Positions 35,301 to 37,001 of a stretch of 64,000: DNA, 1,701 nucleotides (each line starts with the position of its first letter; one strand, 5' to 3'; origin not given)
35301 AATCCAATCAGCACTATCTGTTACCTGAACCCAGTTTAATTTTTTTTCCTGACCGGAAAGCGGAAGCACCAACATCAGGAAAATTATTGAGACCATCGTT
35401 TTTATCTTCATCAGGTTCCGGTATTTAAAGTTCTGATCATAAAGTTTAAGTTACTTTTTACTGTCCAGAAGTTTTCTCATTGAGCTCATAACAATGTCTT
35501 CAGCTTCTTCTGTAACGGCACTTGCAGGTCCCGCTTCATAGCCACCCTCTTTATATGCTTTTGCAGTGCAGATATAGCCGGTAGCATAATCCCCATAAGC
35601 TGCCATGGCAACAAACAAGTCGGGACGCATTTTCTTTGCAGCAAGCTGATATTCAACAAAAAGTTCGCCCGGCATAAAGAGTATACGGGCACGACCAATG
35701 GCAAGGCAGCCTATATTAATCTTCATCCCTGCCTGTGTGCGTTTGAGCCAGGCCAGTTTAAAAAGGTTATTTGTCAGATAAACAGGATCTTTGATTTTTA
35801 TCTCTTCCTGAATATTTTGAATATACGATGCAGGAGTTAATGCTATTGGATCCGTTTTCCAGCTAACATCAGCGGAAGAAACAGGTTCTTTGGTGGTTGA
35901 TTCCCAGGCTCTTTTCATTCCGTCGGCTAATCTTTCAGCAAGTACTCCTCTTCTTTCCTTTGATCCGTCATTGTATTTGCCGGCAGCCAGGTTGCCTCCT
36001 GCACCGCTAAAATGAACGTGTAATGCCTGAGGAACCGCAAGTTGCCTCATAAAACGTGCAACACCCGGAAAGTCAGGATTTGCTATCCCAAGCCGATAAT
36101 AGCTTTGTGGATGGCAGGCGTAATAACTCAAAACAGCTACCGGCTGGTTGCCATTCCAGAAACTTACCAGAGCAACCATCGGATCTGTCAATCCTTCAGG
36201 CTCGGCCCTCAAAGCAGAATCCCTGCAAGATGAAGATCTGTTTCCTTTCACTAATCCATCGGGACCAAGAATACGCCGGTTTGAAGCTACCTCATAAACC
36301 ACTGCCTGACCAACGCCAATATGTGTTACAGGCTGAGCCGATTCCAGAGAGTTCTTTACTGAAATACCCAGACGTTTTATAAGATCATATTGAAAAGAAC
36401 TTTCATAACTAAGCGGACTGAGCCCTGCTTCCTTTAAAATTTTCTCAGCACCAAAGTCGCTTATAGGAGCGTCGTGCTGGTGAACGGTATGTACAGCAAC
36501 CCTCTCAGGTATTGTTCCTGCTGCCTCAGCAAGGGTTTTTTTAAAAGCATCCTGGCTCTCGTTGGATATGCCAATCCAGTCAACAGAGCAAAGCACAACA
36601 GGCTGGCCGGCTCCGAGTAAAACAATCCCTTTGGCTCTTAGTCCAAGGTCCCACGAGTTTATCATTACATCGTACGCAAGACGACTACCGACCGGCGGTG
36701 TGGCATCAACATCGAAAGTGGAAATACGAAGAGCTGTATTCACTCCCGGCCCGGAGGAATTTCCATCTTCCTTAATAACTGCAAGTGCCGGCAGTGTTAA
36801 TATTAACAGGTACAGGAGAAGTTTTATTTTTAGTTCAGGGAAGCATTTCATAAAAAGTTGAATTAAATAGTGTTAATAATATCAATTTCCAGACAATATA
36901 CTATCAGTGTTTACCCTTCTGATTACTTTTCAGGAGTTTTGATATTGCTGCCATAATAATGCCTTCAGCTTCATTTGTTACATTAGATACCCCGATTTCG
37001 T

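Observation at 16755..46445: ECF-sigma/anti-sigma SusC/SusD locus whose cargo is mostly oxidoreductases and aminotransferases rather than glycoside hydrolases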

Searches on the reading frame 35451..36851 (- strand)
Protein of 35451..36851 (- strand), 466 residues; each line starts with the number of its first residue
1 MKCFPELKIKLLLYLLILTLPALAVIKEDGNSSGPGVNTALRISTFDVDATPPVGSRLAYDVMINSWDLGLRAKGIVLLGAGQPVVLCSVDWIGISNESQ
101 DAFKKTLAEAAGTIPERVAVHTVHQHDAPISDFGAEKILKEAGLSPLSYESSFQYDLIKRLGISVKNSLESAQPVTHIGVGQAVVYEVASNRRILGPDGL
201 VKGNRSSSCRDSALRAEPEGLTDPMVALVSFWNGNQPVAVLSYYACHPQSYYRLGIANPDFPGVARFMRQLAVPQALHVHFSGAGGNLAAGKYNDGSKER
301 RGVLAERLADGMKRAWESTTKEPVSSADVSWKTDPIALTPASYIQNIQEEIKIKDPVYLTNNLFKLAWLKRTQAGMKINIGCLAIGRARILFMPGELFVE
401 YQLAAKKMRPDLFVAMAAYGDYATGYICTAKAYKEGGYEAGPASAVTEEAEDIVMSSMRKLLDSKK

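Call 3: search_protein_families(library=pfam, proteins=[window:35451-36851:-], max_evalue=0.01)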
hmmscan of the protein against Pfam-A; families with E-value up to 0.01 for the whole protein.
window:35451-36851:- (466 aa): 0 families

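Call 6: search_protein_families(library=ncbifam, proteins=[window:35451-36851:-], max_evalue=0.001)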
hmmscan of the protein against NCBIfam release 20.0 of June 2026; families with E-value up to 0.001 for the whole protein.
window:35451-36851:- (466 aa): 0 families

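Call 23: search_solved_structures(query=window:35451-36851:-, max_evalue=10)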
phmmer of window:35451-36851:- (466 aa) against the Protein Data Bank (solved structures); distinct sequences matched with E-value up to 10: 0.

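Call 27: find_homologous_proteins(query=window:35451-36851:-, max_evalue=0.00001)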
Query window:35451-36851:- (466 aa): 7914 proteins with E <= 0.00001 among 8000 candidates; the best 120 are listed.
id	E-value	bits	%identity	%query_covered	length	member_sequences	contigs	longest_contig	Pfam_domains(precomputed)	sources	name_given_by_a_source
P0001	0.0e+0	1049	100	100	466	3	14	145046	-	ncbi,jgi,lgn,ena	jgi:hypothetical protein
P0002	9.4e-276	933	65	92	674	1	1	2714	-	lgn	-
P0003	5.4e-245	831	78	100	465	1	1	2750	-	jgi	jgi:hypothetical protein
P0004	7.6e-243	824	77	100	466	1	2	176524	-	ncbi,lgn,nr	ncbi:MAG: hypothetical protein LLG13_02510 [Bacteroidales bacterium]|nr:hypothetical protein [Bacter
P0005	3.2e-237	806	78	96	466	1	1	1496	-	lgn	-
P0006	1.9e-236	803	77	96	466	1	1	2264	-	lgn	-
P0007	8.7e-233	791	78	94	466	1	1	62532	-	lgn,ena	-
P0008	2.4e-231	786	74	100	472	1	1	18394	-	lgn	-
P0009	8.3e-231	785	74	100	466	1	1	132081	-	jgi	jgi:hypothetical protein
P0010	8.6e-231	785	74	100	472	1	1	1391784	-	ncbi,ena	-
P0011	1.1e-228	778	74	95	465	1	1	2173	-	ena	-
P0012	4.6e-228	776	72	100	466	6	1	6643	-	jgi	jgi:hypothetical protein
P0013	2.1e-227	773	75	97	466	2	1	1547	-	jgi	-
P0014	4.8e-227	772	73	100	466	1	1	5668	-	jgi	jgi:hypothetical protein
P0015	5.0e-227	772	75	98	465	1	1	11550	-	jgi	jgi:hypothetical protein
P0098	1.2e-198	679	64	98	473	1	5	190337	-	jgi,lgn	-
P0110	2.6e-197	674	65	98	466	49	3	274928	-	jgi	jgi:hypothetical protein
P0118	8.7e-197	672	63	99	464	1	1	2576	PF04734.19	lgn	-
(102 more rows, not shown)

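Call 39: predict_structure(alignment_id=A1)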
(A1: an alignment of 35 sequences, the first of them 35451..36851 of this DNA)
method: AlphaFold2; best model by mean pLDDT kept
length: 466 residues; sequences in the alignment: 35
mean_pLDDT: 83.4   pTM: 0.85
mean pLDDT of the five models: 83.4, 79.8, 78.4, 78.2, 76.1
residues with pLDDT >= 90: 245; 70-90: 129; 50-70: 51; < 50: 41
segments of 3 or more residues with pLDDT < 50: 1-3, 22-38, 250-264
pLDDT, mean of each block of 10 residues (from residue 1): 66 77 40 43 95 71 54 94 96 93 99 98 83 95 89 94 98 97 84 87 73 70 84 95 76 43 49 78 84 63 76 90 95 97 89 81 93 95 97 95 94 95 95 91 94 98 73
secondary structure, 60 per line:
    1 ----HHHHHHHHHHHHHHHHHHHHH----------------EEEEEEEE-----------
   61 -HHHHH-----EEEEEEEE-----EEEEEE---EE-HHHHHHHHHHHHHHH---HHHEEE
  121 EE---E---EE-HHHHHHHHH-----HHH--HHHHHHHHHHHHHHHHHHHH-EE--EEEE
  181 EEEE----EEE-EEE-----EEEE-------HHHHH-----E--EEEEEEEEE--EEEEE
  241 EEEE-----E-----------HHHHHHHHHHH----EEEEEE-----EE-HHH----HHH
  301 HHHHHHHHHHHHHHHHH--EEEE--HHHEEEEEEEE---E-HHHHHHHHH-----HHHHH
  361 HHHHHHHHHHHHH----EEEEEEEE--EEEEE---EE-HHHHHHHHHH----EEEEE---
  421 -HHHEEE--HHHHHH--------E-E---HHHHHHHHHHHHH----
elements in order: H5-25 E42-49 H62-66 E72-79 E85-90 H97-111 E118-122 H133-141 H152-171 E177-184 E189-191 E193-195 E201-204 H212-216 E225-233 E236-244 H262-272 E277-282 H298-317 E320-323 E329-336 H342-350 H356-373 E378-385 E388-392 H399-408 E413-417 E425-427 H430-435 H450-462

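Call 43: fold_search(model_id=the predicted structure, library=pdb)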
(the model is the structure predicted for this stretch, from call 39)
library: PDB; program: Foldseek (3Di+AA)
matches with E <= 10: 875; with E <= 0.001: 4
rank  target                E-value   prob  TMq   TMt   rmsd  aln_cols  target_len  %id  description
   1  2zws                  8.8e-22  1.00  0.61  0.47   7.2       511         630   15  Crystal Structure Analysis of neutral ceramidase from Pseudomonas aeruginosa (released 2009-03-03)
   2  2zxc_A                1.3e-21  1.00  0.63  0.47   7.1       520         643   14  Ceramidase complexed with C2 (released 2009-02-03)
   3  4wgk_B                2.1e-21  1.00  0.64  0.46   7.3       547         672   13  Crystal structure of human neutral ceramidase with Zn-bound phosphate (released 2015-07-08)
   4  4wgk_A                1.3e-20  1.00  0.65  0.47   7.2       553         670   12  Crystal structure of human neutral ceramidase with Zn-bound phosphate (released 2015-07-08)
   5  4ws9_B                1.6e-03  0.13  0.08  0.09  21.3       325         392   11  Crystal structure of sMAT N159G from Sulfolobus solfataricus (released 2014-11-05)
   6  6s81_C                1.6e-03  0.09  0.09  0.10  21.6       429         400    9  Crystal structure of methionine adenosyltransferase from Pyrococcus furiosus (released 2020-02-05)
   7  4k0b_A                4.5e-03  0.08  0.07  0.09  22.1       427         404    9  Crystal structure of S-Adenosylmethionine synthetase from Sulfolobus solfataricus complexed with SAM and PPi (released 2013-05-01)
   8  3ffn_B                5.1e-03  0.12  0.13  0.10  19.8       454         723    9  Crystal structure of calcium-free human gelsolin (released 2009-10-06)
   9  3n2q                  5.1e-03  0.08  0.09  0.12  19.0       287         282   10  Crystal structure of Sex pheromone staph-cAM373 precursor (released 2010-06-02)
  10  6s81_A                5.4e-03  0.08  0.08  0.09  21.4       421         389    9  Crystal structure of methionine adenosyltransferase from Pyrococcus furiosus (released 2020-02-05)
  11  7p8m_A                6.5e-03  0.06  0.08  0.09  21.5       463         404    9  Crystal structure of L147A/I351A variant of S-adenosylmethionine synthetase from Methanocaldococcus jannaschii in comp (released 2021-11-17)
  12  3ffk_A                7.3e-03  0.06  0.09  0.11  25.3       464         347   11  Crystal structure of human Gelsolin domains G1-G3 bound to Actin (released 2009-10-06)
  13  6jco_B                7.8e-03  0.09  0.12  0.09  22.5       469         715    9  Crystal structure of calcium free human gelsolin amyloid mutant D187N (released 2019-06-12)
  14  7esz_C                7.8e-03  0.07  0.11  0.09  23.9       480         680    9  Crystal structure of the complex formed by Wolbachia cytoplasmic incompatibility factors CinA and CinB with Mn2+ from  (released 2021-11-10)
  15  7p82_A                9.9e-03  0.07  0.08  0.09  21.9       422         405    8  Crystal structure of apo form L147A/I351A variant of S-adenosylmethionine synthetase from Methanocaldococcus jannaschi (released 2021-11-17)
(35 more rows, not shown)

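Call 45: search_solved_structures(query=A1, max_evalue=1, show_alignments=2)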
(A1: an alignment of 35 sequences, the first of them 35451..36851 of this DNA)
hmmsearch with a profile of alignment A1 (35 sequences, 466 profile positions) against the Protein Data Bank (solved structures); distinct sequences matched with E-value up to 1: 2.
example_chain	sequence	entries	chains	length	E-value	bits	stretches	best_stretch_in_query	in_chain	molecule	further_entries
6nxl_A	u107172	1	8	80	0.97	11.1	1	324-378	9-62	Polyubiquitin-B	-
6ob1_A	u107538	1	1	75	1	11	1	324-378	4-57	Ubiquitin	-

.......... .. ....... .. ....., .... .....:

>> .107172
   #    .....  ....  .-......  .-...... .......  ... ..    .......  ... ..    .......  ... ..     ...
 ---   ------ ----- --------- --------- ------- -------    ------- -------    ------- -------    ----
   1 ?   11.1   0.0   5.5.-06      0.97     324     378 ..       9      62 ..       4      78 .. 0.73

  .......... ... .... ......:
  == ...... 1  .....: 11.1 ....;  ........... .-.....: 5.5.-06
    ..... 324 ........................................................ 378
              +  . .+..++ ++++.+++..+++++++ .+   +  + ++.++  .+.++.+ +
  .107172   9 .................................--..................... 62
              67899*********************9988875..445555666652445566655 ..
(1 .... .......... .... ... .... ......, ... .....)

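Call 89: find_encoding_contigs(protein=P0110, flank=10000, max_places=2)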
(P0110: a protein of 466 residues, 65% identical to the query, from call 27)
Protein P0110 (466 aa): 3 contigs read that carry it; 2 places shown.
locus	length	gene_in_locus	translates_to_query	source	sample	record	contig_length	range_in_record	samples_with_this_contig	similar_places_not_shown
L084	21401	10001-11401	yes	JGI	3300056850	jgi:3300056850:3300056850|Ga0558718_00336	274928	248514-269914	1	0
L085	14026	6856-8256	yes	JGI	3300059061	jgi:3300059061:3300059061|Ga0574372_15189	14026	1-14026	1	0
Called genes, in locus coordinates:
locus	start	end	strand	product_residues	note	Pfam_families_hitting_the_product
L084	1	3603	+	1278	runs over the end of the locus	PF13360:PQQ_2 (faint), PF13570:Beta-prop_ACSF4 (faint), PF13517:FG-GAP_3 (faint), PF25292:Beta-prop_CGLA (faint)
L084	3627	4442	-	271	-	PF13580:SIS_2, PF22645:GKRP_SIS_N, PF01380:SIS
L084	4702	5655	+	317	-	PF04909:Amidohydro_2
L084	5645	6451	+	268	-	PF04909:Amidohydro_2 (weak)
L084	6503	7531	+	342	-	PF24981:Beta-prop_ATRN-LZTR1, PF24681:Kelch_KLHDC2_KLHL20_DRC7 (weak), PF07646:Kelch_2 (faint), PF13415:Beta-prop_FBX42, PF24681:Kelch_KLHDC2_KLHL20_DRC7, PF01344:Kelch_1 (weak), PF13415:Beta-prop_FBX42 (weak)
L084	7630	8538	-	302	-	PF00857:Isochorismatase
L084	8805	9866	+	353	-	PF00356:LacI, PF00532:Peripla_BP_1 (faint), PF13407:Peripla_BP_4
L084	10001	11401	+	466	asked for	-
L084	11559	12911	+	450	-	PF01041:DegT_DnrJ_EryC1, PF01053:Cys_Met_Meta_PP, PF01212:Beta_elim_lyase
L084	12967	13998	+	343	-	PF01408:GFO_IDH_MocA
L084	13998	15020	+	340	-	PF04307:YdjM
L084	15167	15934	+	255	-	PF02405:MlaE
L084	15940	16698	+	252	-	PF00005:ABC_tran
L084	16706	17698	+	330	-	PF02470:MlaD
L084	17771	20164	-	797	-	PF13620:CarboxypepD_reg, PF13715:CarbopepD_reg_2, PF07715:Plug, PF00593:TonB_dep_Rec_b-barrel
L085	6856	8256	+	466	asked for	-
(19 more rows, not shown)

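Call 90: find_encoding_contigs(protein=P0098, flank=10000, max_places=2)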
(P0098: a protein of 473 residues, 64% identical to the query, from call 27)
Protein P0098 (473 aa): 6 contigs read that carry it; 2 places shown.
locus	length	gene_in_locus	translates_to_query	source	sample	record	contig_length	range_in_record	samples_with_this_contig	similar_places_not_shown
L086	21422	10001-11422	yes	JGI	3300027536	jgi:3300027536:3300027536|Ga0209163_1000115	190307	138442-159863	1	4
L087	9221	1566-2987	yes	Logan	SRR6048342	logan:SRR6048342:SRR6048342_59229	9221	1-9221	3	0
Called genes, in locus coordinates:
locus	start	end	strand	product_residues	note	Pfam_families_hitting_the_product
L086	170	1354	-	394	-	PF07228:SpoIIE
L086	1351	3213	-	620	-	PF00037:Fer4 (faint), PF12838:Fer4_7 (weak), PF13187:Fer4_9 (weak), PF13237:Fer4_10, PF02906:Fe_hyd_lg_C, PF04060:FeS (weak), PF13188:PAS_8 (weak)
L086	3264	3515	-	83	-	PF01257:2Fe-2S_thioredx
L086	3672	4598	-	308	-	PF18962:Por_Secre_tail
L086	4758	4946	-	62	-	-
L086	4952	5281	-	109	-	PF06296:RelE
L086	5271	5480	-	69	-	-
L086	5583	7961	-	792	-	PF13620:CarboxypepD_reg, PF13715:CarbopepD_reg_2, PF07715:Plug, PF00593:TonB_dep_Rec_b-barrel, PF14905:OMP_b-brl_3 (weak)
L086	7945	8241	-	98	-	PF21699:TM1266-like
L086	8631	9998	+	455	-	PF01041:DegT_DnrJ_EryC1, PF01053:Cys_Met_Meta_PP, PF00155:Aminotran_1_2, PF01212:Beta_elim_lyase (faint)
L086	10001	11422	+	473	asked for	-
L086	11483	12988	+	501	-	PF22847:Glyco_hydro_43_rel (faint)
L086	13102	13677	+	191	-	PF01041:DegT_DnrJ_EryC1, PF01276:OKR_DC_1 (weak)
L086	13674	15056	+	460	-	-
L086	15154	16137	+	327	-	PF12974:Phosphonate-bd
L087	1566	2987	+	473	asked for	-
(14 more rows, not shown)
